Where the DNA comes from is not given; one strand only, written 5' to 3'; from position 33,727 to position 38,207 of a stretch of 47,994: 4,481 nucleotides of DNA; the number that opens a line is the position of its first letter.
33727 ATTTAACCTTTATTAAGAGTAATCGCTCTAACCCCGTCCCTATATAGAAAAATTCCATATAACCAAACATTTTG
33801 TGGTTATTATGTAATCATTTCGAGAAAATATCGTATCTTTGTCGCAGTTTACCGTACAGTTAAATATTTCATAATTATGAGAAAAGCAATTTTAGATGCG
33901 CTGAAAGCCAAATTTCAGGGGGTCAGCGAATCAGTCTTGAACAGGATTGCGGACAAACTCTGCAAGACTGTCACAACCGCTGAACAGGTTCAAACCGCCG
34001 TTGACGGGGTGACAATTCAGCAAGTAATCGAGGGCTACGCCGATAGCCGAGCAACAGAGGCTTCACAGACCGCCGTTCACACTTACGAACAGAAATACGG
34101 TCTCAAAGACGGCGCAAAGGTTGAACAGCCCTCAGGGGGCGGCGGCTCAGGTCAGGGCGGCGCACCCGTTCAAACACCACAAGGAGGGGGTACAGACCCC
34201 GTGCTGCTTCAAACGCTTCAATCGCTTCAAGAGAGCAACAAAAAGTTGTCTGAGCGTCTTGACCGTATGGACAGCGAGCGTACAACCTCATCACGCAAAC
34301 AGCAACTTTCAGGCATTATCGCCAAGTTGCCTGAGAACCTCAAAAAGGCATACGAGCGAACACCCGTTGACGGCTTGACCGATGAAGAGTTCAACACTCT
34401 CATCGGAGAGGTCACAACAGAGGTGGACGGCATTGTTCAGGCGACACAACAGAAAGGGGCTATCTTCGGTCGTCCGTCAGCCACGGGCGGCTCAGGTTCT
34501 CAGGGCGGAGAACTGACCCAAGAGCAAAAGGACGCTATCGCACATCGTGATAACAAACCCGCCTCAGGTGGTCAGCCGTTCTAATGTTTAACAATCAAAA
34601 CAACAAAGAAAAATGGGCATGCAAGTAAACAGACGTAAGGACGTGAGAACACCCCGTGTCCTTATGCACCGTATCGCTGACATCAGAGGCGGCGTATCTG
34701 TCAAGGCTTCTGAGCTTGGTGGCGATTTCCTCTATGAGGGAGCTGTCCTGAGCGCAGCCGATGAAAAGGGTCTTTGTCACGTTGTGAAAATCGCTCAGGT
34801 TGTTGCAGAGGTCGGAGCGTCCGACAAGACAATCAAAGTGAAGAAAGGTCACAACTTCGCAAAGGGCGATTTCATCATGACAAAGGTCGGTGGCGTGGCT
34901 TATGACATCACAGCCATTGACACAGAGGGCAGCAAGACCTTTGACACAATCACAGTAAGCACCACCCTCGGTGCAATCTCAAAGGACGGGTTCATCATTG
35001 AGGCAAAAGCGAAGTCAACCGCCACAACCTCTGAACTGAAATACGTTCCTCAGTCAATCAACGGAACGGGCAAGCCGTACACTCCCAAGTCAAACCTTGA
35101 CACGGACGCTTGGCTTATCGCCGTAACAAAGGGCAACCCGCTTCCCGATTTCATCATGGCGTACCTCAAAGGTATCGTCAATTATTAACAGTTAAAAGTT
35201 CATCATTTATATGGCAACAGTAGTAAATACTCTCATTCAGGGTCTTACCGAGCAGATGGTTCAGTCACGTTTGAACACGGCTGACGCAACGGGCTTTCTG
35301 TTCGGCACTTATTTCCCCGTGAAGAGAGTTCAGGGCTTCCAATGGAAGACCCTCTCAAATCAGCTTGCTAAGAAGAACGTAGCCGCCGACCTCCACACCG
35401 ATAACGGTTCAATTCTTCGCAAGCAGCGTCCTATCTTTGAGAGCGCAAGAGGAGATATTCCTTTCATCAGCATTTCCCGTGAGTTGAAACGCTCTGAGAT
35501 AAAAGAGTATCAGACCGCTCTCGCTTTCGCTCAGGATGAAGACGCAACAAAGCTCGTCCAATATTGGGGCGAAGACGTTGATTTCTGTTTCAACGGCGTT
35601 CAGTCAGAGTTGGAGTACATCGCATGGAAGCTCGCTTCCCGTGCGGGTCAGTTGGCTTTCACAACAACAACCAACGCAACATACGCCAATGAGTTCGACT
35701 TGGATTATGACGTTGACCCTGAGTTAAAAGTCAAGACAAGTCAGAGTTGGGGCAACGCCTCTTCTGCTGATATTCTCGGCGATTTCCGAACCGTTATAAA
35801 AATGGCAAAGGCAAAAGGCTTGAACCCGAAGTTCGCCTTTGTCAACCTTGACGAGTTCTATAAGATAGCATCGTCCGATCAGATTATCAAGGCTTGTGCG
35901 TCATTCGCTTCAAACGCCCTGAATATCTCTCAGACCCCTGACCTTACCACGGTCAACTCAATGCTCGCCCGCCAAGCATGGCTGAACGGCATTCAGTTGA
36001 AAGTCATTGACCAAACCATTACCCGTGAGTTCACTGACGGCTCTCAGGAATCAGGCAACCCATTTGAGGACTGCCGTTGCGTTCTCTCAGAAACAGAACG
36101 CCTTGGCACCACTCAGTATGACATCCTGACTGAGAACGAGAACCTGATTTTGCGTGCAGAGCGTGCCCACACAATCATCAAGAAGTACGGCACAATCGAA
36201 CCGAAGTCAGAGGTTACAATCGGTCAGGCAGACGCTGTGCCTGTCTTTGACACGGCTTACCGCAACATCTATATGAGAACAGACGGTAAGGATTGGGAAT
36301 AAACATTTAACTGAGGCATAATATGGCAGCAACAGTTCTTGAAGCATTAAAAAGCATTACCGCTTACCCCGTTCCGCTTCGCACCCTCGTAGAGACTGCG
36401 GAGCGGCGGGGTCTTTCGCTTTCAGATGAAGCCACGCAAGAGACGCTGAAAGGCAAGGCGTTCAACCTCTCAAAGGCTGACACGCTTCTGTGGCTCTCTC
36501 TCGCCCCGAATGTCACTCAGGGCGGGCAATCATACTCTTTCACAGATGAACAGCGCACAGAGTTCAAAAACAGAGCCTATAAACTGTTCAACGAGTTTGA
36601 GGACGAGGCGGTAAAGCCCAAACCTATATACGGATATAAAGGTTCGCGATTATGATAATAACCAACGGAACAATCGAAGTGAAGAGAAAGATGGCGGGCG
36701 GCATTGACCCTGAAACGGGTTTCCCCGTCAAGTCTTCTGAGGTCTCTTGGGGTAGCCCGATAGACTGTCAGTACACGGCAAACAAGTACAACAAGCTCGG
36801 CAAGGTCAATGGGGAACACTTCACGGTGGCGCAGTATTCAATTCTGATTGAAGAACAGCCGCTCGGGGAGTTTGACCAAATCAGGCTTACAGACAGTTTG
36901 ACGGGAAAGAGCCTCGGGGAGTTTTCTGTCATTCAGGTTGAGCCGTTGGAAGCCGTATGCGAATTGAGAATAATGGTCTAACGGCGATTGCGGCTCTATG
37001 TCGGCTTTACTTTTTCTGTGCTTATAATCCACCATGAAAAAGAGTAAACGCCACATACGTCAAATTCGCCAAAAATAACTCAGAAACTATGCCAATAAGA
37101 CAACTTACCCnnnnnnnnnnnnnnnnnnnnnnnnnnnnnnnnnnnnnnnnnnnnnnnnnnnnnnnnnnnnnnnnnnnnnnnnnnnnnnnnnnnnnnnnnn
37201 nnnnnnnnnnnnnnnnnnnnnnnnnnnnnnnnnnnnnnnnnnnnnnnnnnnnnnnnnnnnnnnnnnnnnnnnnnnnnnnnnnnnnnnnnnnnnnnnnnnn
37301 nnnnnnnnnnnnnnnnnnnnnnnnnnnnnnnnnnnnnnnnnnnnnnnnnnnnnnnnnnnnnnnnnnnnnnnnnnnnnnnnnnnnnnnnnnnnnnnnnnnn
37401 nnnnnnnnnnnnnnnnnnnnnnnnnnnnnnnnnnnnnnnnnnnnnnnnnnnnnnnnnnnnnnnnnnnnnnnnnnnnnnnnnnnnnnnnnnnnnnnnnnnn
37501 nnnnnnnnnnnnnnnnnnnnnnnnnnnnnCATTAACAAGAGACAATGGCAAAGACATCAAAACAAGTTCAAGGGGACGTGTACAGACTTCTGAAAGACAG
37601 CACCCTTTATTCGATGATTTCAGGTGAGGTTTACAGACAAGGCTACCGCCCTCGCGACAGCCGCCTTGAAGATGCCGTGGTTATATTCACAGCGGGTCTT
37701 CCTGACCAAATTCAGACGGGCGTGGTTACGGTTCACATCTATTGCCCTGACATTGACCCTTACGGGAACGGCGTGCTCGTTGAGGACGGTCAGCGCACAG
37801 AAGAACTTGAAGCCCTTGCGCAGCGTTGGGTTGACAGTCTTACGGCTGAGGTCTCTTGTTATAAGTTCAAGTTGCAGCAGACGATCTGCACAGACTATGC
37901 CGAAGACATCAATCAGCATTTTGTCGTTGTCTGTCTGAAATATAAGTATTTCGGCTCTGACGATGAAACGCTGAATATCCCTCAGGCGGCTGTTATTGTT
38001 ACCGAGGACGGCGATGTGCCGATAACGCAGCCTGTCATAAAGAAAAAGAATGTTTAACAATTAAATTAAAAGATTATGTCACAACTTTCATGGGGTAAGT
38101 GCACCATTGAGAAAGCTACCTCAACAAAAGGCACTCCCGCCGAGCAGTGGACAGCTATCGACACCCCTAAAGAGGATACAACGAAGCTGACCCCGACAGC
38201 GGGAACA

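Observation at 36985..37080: Conserved bipartite intergenic element (~100 nt) in 3 full and 2 partial copies, each ending just before a start codon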

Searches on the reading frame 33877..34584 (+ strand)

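Call 20: search_protein_families(library=pfam, max_evalue=0.01, proteins=[window:33877-34584:+])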
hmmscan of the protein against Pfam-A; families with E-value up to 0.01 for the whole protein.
window:33877-34584:+ (235 aa): 1 family
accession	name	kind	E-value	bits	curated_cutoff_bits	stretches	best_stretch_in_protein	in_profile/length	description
PF06825.17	HSBP1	-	0.0023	18.2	28.6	0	5-26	10-31/51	Heat shock factor binding protein 1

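Call 49: search_protein_families(library=phrogs, proteins=[window:33877-34584:+])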
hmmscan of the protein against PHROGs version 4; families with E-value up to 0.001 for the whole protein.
window:33877-34584:+ (235 aa): 1 family
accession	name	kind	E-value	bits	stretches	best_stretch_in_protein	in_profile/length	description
phrog_5824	-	unknown function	5e-51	174.6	1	1-228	1-226/228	-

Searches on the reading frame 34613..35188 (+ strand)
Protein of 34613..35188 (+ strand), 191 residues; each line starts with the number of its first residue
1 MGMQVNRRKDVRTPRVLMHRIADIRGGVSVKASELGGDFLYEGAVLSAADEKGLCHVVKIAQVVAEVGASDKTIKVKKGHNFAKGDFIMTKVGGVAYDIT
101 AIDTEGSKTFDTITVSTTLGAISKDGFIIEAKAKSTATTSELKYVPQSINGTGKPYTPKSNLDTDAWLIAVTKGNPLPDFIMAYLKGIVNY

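Call 49: search_protein_families(library=phrogs, proteins=[window:34613-35188:+])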
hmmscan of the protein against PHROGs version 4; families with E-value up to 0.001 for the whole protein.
window:34613-35188:+ (191 aa): 2 families
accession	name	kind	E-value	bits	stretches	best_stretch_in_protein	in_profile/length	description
phrog_20501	-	unknown function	4.5e-68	229.9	1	1-191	1-193/193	-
phrog_9196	-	unknown function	1e-07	32.9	1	51-150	55-150/205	-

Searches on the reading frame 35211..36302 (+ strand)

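Call 21: search_protein_families(library=pfam, max_evalue=0.01, proteins=[window:35211-36302:+])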
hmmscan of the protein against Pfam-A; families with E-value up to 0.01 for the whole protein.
window:35211-36302:+ (363 aa): 1 family
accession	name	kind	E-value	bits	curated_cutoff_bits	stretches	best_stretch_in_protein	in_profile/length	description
PF03864.22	Phage_cap_E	-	1.4e-05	24.8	22.9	1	83-346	71-318/329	Phage major capsid protein E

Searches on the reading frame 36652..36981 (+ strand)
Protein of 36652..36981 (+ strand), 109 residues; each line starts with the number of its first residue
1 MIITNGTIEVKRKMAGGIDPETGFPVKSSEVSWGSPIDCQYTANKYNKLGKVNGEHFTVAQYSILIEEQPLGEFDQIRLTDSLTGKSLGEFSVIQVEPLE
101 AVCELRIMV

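Call 10: search_protein_families(library=phrogs, proteins=[window:36652-36981:+])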
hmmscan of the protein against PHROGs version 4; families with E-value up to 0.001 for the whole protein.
window:36652-36981:+ (109 aa): 1 family
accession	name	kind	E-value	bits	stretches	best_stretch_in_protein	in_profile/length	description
phrog_19449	-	unknown function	1.2e-41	142.4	1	1-109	1-107/107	-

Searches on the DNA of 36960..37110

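Call 68: search_rna_families(source=window, start=36960, end=37110, threshold=evalue, max_evalue=10)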
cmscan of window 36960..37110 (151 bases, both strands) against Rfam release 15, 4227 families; matches with E-value up to 10: 0.
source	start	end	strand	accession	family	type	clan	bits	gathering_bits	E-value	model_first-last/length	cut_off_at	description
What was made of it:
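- On Any Rfam family (including nut/put-like and c4): No hit at E up to 10 for 36960-37110 (call 68).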

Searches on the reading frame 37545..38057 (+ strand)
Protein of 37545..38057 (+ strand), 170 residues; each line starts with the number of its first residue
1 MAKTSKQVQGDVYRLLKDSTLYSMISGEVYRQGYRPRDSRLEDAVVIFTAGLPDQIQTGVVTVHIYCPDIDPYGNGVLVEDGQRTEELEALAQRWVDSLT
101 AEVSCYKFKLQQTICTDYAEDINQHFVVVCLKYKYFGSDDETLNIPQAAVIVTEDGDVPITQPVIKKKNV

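Call 49: search_protein_families(library=phrogs, proteins=[window:37545-38057:+])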
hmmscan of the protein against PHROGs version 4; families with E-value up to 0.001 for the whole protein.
window:37545-38057:+ (170 aa): 1 family
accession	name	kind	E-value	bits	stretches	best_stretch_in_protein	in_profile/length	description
phrog_5597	-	unknown function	8.4e-38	130.3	1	3-136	2-135/138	-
